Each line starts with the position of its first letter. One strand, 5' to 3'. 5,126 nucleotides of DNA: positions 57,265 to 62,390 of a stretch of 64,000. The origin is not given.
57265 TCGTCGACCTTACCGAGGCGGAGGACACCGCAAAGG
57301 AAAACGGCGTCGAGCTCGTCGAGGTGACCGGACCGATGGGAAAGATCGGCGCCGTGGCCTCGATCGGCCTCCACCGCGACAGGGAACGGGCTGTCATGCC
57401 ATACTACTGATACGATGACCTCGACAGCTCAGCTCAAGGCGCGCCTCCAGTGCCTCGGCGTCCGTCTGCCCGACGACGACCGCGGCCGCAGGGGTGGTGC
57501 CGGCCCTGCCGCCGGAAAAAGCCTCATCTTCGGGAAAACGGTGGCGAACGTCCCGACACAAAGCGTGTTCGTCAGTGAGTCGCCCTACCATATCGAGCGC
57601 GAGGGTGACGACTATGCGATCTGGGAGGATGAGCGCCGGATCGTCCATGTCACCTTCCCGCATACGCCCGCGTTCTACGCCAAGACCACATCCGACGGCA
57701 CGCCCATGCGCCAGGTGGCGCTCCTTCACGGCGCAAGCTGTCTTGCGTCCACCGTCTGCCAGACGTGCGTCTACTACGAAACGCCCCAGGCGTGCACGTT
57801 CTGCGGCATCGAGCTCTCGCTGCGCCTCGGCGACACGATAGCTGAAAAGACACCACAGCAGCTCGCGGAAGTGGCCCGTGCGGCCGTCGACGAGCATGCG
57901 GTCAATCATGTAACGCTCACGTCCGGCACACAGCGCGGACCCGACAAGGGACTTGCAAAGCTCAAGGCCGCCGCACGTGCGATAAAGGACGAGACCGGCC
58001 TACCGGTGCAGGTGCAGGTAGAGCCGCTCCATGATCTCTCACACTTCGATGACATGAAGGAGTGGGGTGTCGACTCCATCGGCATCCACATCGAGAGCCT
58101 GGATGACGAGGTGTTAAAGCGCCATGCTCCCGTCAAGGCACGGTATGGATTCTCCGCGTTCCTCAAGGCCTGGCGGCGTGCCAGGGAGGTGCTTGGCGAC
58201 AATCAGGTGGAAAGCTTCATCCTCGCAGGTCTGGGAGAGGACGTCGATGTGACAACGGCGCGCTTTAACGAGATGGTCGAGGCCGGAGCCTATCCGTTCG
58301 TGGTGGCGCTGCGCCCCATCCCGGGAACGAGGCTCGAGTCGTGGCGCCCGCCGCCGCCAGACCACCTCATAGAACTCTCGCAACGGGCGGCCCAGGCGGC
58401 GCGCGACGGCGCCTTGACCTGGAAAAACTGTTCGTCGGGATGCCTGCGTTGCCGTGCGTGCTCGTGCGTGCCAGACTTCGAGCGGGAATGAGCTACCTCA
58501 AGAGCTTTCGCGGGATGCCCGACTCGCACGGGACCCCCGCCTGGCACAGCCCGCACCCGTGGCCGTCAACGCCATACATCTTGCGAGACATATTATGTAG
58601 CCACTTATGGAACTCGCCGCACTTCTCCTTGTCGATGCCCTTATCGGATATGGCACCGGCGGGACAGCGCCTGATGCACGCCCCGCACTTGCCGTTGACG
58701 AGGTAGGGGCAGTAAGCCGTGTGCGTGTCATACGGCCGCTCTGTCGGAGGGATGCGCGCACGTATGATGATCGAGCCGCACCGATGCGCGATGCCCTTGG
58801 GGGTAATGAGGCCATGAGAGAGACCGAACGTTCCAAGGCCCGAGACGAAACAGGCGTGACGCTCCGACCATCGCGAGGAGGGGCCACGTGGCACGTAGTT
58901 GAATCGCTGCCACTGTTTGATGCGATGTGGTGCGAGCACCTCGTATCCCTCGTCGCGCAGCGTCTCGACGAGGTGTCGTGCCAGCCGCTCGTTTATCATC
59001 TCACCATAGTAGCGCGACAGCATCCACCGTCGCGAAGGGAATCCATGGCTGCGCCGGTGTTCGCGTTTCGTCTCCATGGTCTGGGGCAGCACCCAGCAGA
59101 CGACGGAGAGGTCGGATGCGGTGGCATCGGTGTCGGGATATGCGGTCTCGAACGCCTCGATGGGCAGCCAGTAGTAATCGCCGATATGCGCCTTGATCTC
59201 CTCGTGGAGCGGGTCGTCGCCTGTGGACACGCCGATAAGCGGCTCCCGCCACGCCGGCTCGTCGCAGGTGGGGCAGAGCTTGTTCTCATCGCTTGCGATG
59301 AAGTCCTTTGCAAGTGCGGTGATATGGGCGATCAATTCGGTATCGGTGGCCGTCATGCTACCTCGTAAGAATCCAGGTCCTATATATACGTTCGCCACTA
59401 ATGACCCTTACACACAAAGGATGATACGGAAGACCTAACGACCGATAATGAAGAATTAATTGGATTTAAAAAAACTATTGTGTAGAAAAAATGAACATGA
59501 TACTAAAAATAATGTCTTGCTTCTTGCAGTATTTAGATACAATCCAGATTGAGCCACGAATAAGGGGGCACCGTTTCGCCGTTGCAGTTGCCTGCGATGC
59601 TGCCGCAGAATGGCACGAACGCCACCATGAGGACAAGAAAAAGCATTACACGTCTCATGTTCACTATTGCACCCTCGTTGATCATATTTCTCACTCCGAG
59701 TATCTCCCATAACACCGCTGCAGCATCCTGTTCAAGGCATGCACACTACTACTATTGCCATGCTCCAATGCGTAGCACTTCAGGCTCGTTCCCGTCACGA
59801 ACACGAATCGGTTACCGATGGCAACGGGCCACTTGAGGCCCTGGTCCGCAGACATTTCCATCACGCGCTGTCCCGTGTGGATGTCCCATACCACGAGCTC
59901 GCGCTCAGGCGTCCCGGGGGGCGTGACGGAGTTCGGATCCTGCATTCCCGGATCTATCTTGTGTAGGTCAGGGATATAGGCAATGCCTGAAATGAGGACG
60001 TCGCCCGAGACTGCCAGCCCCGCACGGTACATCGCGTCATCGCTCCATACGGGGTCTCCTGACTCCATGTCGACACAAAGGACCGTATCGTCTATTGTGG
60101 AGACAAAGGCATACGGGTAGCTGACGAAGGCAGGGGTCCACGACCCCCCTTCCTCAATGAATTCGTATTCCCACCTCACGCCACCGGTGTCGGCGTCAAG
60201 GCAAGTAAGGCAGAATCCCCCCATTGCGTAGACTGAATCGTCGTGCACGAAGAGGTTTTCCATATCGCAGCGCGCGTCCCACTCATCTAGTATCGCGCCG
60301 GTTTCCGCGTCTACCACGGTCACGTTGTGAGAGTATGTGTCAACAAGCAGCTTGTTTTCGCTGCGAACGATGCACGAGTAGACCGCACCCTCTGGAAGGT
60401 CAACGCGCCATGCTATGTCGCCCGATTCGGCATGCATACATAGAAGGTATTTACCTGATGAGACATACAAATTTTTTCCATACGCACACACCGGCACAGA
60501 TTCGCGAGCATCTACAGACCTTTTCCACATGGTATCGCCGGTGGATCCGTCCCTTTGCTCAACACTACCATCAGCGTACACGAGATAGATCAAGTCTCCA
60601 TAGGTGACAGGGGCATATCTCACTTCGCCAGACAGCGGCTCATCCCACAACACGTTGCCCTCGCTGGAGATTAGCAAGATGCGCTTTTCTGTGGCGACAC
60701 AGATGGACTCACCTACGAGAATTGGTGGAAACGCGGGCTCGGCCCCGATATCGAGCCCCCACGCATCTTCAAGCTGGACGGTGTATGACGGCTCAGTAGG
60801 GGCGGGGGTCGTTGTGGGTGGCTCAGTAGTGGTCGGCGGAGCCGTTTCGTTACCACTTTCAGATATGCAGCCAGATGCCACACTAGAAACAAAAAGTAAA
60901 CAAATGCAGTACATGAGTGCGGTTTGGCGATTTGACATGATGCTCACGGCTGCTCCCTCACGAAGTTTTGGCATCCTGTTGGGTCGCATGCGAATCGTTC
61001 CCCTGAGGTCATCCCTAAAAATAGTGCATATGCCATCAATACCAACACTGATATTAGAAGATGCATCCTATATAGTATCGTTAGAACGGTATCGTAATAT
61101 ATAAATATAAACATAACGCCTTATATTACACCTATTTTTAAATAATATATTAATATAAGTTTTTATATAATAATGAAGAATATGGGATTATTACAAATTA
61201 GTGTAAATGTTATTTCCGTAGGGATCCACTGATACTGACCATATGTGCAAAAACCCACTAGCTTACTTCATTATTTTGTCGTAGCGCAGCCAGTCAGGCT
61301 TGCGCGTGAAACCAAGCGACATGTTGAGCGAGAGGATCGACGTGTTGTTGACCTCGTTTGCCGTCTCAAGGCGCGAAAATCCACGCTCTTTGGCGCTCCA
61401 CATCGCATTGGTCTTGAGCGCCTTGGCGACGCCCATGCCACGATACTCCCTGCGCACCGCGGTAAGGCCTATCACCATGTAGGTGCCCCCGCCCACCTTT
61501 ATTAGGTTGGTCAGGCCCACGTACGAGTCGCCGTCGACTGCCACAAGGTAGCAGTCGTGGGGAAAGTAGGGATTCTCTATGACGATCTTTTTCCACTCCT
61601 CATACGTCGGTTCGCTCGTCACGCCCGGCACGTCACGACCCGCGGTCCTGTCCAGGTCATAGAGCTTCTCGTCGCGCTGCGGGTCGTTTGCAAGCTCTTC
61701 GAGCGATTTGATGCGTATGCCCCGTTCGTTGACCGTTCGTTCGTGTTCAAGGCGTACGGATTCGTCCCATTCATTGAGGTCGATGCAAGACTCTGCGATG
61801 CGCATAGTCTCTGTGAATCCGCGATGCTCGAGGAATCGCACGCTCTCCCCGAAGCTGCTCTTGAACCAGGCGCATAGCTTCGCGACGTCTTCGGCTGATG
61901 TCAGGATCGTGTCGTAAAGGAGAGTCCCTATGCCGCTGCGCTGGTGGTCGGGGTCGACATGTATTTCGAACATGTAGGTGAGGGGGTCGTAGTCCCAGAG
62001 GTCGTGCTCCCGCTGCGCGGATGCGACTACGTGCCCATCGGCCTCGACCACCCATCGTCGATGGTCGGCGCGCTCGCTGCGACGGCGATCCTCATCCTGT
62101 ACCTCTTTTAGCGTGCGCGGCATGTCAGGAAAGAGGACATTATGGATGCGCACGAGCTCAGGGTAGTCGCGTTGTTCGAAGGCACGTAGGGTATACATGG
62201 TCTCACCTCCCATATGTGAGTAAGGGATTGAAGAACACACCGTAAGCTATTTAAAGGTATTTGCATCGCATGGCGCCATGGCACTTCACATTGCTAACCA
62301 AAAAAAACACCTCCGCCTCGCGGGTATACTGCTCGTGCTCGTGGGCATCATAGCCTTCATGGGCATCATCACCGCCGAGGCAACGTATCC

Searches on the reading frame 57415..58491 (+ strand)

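Call 27: search_protein_families(library=pfam, proteins=[window:57415-58491:+], max_evalue=0.0001)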
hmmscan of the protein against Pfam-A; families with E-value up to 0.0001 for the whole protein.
window:57415-58491:+ (358 aa): 1 family
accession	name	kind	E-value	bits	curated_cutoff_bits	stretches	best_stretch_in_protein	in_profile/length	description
PF04055.27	Radical_SAM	-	5.9e-16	59.5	29.5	1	124-277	8-156/166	Radical SAM superfamily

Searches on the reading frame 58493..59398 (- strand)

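Call 27: search_protein_families(library=pfam, proteins=[window:58493-59398:-], max_evalue=0.0001)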
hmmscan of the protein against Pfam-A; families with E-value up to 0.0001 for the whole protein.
window:58493-59398:- (301 aa): 1 family
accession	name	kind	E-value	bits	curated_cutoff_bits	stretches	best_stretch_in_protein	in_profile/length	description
PF13484.11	Fer4_16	-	3.3e-06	28.2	30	1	236-287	3-61/66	4Fe-4S double cluster binding domain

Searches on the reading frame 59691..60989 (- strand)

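Call 35: search_protein_families(library=pfam, proteins=[window:59691-60989:-], max_evalue=0.0001)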
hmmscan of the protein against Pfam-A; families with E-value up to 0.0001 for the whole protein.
window:59691-60989:- (432 aa): 3 families
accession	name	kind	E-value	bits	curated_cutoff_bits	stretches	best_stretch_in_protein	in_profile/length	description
PF13360.13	PQQ_2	-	4.8e-23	82.5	27.6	2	150-333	12-211/233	Outer membrane protein assembly factor BamB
PF13570.13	Beta-prop_ACSF4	-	1.1e-14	55.1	133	1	97-238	108-252/329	Beta-alanine-activating enzyme, beta-propeller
PF01011.28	PQQ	-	7.1e-06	25.4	26.7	0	122-164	48-90/595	Glucose/ethanol/alcohol dehydrogenase, beta-propeller domain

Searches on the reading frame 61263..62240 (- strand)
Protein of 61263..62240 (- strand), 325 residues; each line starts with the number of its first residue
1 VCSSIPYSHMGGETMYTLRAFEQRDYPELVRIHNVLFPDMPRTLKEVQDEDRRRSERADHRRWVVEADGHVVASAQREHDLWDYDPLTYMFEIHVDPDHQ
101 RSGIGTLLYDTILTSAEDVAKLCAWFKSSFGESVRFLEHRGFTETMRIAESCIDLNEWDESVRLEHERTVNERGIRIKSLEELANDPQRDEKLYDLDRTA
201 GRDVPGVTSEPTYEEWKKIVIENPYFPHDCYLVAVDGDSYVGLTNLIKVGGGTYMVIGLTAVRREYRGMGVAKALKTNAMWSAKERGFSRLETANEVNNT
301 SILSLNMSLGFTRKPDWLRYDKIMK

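Call 35: search_protein_families(library=pfam, proteins=[window:61263-62240:-], max_evalue=0.0001)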
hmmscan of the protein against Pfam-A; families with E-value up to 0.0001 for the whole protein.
window:61263-62240:- (325 aa): 6 families
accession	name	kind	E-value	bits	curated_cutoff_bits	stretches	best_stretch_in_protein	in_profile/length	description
PF00583.31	Acetyltransf_1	-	2.7e-21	76.4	20.7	2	224-301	28-106/116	Acetyltransferase (GNAT) family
PF13508.13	Acetyltransf_7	-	1.4e-16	61.1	27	2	60-144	3-84/84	Acetyltransferase (GNAT) domain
PF13673.13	Acetyltransf_10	-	9.1e-10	39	23.6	0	80-146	52-111/128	Acetyltransferase (GNAT) domain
PF13527.13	Acetyltransf_9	-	4.4e-06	27.2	25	0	222-287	34-105/127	Acetyltransferase (GNAT) domain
PF14542.12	Acetyltransf_CG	-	1.6e-05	25.4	30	0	240-288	11-58/80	GCN5-related N-acetyl-transferase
PF13302.13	Acetyltransf_3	-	2.4e-05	25.5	25.4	0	209-312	33-138/138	Acetyltransferase (GNAT) domain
